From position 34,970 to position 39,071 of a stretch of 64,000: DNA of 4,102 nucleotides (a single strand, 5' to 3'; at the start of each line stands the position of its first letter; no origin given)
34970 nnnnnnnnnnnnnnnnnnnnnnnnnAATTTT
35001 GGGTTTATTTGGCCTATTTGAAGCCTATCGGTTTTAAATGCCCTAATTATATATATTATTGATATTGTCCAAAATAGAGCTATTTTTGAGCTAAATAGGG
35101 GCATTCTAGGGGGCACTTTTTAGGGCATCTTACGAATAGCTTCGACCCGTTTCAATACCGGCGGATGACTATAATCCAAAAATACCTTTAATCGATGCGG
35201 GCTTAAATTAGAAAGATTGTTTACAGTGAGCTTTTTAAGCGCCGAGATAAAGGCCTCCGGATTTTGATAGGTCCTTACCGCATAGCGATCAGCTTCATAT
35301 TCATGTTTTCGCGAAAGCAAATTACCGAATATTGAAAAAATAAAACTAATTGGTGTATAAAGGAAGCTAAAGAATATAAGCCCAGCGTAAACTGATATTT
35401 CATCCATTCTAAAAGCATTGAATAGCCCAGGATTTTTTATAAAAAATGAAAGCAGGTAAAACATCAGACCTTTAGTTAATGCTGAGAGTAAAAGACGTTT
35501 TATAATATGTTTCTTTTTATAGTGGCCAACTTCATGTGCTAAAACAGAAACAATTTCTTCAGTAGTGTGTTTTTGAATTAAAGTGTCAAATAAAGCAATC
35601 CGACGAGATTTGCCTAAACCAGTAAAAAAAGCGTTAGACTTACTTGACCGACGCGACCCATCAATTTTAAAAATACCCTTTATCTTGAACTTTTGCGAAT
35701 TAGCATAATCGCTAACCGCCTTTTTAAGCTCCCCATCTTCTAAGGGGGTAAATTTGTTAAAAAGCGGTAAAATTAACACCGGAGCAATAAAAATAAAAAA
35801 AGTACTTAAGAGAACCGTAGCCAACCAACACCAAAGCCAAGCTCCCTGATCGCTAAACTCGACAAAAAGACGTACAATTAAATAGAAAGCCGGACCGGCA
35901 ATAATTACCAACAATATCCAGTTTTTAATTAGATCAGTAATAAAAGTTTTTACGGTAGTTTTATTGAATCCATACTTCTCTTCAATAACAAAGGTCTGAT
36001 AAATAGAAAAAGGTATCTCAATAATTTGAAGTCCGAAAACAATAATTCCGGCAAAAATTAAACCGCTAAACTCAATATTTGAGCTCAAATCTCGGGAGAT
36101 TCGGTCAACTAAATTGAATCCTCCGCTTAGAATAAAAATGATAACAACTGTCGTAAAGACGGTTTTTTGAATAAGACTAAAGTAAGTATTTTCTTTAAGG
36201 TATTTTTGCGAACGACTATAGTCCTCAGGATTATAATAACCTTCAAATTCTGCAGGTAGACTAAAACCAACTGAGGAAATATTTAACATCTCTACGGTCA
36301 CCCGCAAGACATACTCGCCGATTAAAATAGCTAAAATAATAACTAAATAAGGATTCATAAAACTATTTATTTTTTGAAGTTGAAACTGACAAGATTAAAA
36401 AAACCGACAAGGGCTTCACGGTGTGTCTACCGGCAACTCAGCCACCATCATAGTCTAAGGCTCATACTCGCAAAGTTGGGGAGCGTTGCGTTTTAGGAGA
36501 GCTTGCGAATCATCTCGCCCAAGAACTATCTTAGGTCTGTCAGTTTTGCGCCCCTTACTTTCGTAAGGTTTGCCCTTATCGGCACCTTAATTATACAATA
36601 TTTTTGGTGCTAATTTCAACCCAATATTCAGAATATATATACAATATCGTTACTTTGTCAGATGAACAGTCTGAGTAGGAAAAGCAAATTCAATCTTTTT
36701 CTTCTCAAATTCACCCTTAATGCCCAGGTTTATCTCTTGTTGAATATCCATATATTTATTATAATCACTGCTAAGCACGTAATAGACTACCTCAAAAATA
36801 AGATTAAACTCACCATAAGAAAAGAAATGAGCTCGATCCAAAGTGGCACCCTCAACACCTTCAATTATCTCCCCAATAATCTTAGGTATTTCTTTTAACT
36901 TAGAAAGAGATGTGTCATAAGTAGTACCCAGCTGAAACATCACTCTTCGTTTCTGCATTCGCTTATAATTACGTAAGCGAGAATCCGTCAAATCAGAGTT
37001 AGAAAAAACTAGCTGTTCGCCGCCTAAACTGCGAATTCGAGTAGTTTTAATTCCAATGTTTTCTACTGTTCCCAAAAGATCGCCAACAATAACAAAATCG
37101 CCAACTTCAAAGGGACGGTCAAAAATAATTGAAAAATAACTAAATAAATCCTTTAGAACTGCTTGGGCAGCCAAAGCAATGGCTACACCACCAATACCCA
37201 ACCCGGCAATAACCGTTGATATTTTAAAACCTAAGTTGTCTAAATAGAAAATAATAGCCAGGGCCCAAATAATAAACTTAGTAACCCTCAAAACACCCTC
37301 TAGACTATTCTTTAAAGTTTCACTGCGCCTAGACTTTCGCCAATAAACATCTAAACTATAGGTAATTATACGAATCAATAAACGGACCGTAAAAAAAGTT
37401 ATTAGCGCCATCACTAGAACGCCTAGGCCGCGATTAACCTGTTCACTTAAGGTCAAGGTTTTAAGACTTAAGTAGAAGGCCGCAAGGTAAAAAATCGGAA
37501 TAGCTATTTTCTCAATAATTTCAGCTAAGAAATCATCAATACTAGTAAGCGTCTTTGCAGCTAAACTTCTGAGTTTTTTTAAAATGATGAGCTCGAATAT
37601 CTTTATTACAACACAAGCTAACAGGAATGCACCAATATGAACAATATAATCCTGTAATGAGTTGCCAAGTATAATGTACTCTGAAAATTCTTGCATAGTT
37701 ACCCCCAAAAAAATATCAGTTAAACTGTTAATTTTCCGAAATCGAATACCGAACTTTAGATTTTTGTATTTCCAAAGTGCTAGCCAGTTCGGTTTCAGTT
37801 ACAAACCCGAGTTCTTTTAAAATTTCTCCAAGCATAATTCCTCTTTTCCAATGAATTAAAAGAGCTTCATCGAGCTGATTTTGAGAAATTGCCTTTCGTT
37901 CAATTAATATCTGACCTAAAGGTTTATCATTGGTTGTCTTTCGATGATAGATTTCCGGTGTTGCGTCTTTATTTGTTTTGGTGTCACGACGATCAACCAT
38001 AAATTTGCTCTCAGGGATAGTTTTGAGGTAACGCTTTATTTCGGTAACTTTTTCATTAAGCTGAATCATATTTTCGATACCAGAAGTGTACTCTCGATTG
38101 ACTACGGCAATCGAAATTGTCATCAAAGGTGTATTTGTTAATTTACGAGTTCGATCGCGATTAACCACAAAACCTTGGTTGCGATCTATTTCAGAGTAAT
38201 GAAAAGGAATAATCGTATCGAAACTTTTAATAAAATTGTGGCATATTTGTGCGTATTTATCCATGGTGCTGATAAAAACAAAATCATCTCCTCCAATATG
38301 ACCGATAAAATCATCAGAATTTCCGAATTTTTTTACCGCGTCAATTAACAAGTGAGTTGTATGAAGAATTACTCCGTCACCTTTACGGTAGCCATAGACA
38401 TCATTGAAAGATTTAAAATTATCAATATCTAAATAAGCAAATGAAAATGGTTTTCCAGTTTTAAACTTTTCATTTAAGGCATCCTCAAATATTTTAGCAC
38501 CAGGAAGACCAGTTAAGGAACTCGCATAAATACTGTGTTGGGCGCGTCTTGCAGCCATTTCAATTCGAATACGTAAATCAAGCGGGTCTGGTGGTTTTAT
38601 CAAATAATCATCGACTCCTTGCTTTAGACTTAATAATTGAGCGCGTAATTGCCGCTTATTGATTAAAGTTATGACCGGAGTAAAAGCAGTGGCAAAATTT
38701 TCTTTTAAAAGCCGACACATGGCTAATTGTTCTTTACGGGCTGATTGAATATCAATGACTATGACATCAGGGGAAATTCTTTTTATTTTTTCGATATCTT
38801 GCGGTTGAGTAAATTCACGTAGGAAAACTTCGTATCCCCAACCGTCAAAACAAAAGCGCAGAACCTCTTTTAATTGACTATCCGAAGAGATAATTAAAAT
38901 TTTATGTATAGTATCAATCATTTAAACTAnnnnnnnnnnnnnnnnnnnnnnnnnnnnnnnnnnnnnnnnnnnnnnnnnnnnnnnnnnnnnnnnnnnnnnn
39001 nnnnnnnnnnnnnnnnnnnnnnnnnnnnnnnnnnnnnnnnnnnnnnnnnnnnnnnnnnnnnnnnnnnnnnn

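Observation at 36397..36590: c-di-GMP-I (GEMM)-like riboswitch candidate upstream of an M48 membrane protease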

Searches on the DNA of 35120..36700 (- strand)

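Call 5: search_rna_families(source=window, start=36300, end=36700, threshold=evalue, max_evalue=10, show_alignments=3)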
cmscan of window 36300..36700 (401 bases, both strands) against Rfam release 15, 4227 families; matches with E-value up to 10: 3.
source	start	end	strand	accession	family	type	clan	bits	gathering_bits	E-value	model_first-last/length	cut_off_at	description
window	36429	36584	-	RF01051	c-di-GMP-I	Cis-reg; riboswitch;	CL00126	60.8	35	1.2e-11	1-87/87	no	c-di-GMP-I riboswitch aptamer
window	36593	36658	-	RF00279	SNORD45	Gene; snRNA; snoRNA; CD-box;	-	21.3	42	0.1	1-72/72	no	Small nucleolar RNA SNORD45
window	36623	36700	-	RF00328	snoZ161_228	Gene; snRNA; snoRNA; CD-box;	CL00056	14.8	45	7.9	1-93/93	no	Small nucleolar RNA Z161/Z228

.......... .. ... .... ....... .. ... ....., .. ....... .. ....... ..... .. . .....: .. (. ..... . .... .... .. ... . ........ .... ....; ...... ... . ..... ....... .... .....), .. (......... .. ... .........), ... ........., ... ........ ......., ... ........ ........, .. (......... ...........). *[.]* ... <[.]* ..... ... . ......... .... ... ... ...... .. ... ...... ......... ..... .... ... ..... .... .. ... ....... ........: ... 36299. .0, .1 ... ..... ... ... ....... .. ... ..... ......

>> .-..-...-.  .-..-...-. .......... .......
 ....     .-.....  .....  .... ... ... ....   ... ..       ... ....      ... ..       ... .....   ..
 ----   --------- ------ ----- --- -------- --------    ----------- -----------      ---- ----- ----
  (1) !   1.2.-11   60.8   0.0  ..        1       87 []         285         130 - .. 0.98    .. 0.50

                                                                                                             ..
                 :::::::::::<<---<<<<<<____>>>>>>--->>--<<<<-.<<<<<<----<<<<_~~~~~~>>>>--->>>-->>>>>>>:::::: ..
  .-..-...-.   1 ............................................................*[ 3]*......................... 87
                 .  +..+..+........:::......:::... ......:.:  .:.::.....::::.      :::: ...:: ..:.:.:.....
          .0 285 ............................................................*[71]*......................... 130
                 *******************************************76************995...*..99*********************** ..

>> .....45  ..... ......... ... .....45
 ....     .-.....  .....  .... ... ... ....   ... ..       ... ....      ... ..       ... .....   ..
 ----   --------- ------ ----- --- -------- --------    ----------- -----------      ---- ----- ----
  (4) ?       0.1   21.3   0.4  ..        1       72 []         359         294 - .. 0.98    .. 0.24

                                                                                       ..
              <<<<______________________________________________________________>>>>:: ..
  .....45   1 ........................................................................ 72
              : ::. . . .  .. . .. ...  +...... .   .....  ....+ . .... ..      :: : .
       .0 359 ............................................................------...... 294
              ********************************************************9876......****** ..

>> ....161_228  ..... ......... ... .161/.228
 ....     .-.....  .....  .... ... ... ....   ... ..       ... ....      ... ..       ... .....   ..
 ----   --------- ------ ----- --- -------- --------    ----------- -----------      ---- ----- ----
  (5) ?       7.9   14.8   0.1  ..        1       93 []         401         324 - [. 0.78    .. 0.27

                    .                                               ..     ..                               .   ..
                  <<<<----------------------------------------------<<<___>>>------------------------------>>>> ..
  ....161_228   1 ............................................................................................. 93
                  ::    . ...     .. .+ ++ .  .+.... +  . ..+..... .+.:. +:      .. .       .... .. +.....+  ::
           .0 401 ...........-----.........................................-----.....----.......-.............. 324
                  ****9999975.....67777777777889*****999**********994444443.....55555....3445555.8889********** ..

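Call 11: search_rna_families(sources=[L002, L003, L004, L005, L006, L007, L008, L009, L010, L011, L012, L013, L014, L015, L016, L017, L018, L019, L020, L049], threshold=gathering)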
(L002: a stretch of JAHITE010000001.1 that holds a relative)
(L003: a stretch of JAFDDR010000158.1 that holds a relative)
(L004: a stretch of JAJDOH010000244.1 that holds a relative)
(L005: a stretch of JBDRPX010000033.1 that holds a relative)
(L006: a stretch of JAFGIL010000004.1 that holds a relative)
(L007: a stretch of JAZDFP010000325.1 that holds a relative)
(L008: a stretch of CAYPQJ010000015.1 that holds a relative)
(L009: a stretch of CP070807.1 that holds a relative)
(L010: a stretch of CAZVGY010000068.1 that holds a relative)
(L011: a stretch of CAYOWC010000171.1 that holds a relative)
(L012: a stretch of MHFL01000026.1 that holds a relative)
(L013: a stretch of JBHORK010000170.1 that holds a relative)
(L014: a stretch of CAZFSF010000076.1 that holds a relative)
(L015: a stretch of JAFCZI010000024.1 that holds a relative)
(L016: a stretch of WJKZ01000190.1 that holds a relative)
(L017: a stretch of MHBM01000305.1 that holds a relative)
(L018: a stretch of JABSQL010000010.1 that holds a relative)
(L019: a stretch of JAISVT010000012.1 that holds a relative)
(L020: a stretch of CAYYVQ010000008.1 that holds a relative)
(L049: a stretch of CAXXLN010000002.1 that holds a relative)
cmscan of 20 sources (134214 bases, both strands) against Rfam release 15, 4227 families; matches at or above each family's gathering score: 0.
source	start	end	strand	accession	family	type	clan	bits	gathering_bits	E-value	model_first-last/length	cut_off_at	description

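Call 25: search_rna_families(sources=[L082, L085, L086, L088, L091, L092, L115, L131, L133, L161, L181, L204], threshold=gathering)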
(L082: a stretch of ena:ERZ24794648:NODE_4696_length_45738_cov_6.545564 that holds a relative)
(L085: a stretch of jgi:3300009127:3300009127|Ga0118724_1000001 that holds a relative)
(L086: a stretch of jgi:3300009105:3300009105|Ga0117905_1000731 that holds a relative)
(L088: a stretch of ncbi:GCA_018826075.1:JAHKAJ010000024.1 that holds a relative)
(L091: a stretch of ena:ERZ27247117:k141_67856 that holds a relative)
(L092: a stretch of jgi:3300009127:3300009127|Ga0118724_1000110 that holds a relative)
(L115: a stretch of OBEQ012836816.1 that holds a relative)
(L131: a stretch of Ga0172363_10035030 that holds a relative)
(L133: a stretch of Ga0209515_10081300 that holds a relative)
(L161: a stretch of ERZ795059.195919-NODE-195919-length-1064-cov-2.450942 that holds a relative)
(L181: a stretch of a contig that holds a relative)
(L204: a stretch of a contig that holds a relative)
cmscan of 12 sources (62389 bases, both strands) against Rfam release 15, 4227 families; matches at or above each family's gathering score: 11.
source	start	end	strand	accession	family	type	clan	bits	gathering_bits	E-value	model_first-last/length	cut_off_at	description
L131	350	443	+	RF01051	c-di-GMP-I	Cis-reg; riboswitch;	CL00126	75.9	35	3.9e-13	1-87/87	no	c-di-GMP-I riboswitch aptamer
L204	832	925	-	RF01051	c-di-GMP-I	Cis-reg; riboswitch;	CL00126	73.3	35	1.7e-12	1-87/87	no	c-di-GMP-I riboswitch aptamer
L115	1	163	-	RF01051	c-di-GMP-I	Cis-reg; riboswitch;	CL00126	72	35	3.6e-12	1-87/87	no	c-di-GMP-I riboswitch aptamer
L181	3997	4096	+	RF03167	c-di-GMP-I-GGC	Cis-reg; riboswitch;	CL00126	66.8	59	1.3e-13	1-80/80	no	c-di-GMP-I-GGC riboswitch aptamer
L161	304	440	-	RF01051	c-di-GMP-I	Cis-reg; riboswitch;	CL00126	64.3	35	2.7e-10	1-87/87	no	c-di-GMP-I riboswitch aptamer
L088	2775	2932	+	RF01051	c-di-GMP-I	Cis-reg; riboswitch;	CL00126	61.7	35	1.2e-09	1-87/87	no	c-di-GMP-I riboswitch aptamer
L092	2756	2916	+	RF01051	c-di-GMP-I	Cis-reg; riboswitch;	CL00126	61.7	35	1.1e-09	1-87/87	no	c-di-GMP-I riboswitch aptamer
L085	2808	2966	+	RF01051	c-di-GMP-I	Cis-reg; riboswitch;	CL00126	60.1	35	2.9e-09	1-87/87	no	c-di-GMP-I riboswitch aptamer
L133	191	306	-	RF01051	c-di-GMP-I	Cis-reg; riboswitch;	CL00126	60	35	3e-09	1-87/87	no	c-di-GMP-I riboswitch aptamer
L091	2758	2918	+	RF01051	c-di-GMP-I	Cis-reg; riboswitch;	CL00126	58.7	35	6.2e-09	1-87/87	no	c-di-GMP-I riboswitch aptamer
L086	2811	2965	+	RF01051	c-di-GMP-I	Cis-reg; riboswitch;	CL00126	57.8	35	1e-08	1-87/87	no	c-di-GMP-I riboswitch aptamer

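Call 65: search_rna_families(sources=[L337, L338, L339, L214], threshold=gathering, show_alignments=1)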
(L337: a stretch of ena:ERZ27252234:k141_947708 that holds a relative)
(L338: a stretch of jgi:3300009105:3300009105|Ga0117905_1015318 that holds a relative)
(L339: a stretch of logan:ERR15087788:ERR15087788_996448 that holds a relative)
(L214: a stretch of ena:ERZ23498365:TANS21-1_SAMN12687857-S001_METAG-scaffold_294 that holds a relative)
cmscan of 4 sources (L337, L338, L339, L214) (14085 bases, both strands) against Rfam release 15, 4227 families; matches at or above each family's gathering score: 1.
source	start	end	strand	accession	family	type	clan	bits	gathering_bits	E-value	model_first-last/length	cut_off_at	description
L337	644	798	+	RF01051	c-di-GMP-I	Cis-reg; riboswitch;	CL00126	63.2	35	1.2e-10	1-87/87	no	c-di-GMP-I riboswitch aptamer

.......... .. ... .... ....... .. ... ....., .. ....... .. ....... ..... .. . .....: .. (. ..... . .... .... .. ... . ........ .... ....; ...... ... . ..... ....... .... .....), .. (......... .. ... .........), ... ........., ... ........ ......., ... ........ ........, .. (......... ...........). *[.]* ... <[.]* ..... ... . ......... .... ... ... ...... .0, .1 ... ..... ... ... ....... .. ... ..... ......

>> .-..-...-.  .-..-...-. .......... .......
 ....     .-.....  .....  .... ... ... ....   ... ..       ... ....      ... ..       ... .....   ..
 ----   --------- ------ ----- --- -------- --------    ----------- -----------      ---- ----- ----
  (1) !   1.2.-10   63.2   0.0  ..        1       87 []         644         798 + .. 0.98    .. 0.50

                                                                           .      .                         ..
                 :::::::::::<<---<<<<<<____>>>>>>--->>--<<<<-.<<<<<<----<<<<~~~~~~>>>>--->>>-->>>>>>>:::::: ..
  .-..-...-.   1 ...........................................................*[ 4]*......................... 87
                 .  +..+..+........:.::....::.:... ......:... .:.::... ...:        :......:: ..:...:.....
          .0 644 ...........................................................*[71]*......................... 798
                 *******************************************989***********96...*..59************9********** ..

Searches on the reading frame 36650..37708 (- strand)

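Call 4: search_protein_families(library=pfam, proteins=[window:36650-37708:-])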
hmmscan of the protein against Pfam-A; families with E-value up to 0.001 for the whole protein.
window:36650-37708:- (352 aa): 3 families
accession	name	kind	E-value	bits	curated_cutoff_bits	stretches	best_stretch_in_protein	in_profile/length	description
PF00924.24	MS_channel_2nd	-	2.2e-17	63.4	20.2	1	184-250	2-68/68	Mechanosensitive ion channel, beta-domain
PF21082.3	MS_channel_3rd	-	5.2e-11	43.3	21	1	258-341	3-88/88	Mechanosensitive ion channel MscS, C-terminal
PF21088.3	MS_channel_1st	-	7.1e-10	39.1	23.1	1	142-182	2-42/42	Mechanosensitive ion channel, transmembrane helices 2/3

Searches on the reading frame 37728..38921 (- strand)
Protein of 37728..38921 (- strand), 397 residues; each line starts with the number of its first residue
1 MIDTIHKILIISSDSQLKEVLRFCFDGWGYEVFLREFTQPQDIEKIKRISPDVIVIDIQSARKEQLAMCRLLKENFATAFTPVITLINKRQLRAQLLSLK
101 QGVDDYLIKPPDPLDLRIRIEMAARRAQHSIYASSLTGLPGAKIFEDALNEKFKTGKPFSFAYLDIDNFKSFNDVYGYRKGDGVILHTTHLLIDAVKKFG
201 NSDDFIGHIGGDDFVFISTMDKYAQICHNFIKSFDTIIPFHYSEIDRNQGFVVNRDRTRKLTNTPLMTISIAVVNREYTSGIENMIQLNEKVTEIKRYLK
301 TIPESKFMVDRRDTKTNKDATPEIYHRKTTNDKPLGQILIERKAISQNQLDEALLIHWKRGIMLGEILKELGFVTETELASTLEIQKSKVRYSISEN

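Call 4: search_protein_families(library=pfam, proteins=[window:37728-38921:-])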
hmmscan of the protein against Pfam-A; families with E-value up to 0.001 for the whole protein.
window:37728-38921:- (397 aa): 2 families
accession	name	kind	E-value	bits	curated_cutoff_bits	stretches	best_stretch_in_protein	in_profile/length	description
PF00990.26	GGDEF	-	1e-13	51.8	23.8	1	135-220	5-90/161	Diguanylate cyclase, GGDEF domain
PF00072.30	Response_reg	-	2.9e-06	27.9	30.2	1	8-120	1-110/111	Response regulator receiver domain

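Call 35: search_protein_families(library=pfam, alignment_id=A3, max_evalue=0.00001)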
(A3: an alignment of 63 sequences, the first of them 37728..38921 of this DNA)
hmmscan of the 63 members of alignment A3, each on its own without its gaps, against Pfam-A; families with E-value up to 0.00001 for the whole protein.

A. member 1, window:37728-38921:- (397 aa): 2 families
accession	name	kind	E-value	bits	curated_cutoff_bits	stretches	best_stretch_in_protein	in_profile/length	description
PF00990.26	GGDEF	-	1e-13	51.8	23.8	1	135-220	5-90/161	Diguanylate cyclase, GGDEF domain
PF00072.30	Response_reg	-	2.9e-06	27.9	30.2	1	8-120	1-110/111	Response regulator receiver domain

B. families by the number of members that match (of 63 scanned): 102 families (the first 25 are shown)
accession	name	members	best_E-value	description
PF13487.12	HD_5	3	3.6e-39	HD domain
PF01966.28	HD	3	2.4e-21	HD domain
PF04055.27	Radical_SAM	3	4.3e-18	Radical SAM superfamily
PF07238.19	PilZ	3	2e-17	PilZ domain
PF01435.24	Peptidase_M48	2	7.4e-37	Peptidase family M48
PF00990.26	GGDEF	2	8e-37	Diguanylate cyclase, GGDEF domain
PF03198.20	Glyco_hydro_72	2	1.5e-06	Glucanosyltransferase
PF01964.24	ThiC_Rad_SAM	1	1e-165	Radical SAM ThiC family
PF00365.25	PFK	1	3.5e-117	Phosphofructokinase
PF02896.24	PEP-utilizers_C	1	7.3e-82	PEP-utilising enzyme, PEP-binding domain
PF02786.22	CPSase_L_D2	1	5.8e-75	Carbamoyl-phosphate synthase L chain, ATP binding domain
PF00248.27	Aldo_ket_red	1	2.5e-74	Aldo/keto reductase family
PF00009.33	GTP_EFTU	1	7.6e-69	Elongation factor Tu GTP binding domain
PF01875.22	Memo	1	1.9e-67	Memo-like protein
PF13426.13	PAS_9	1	4.6e-67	PAS domain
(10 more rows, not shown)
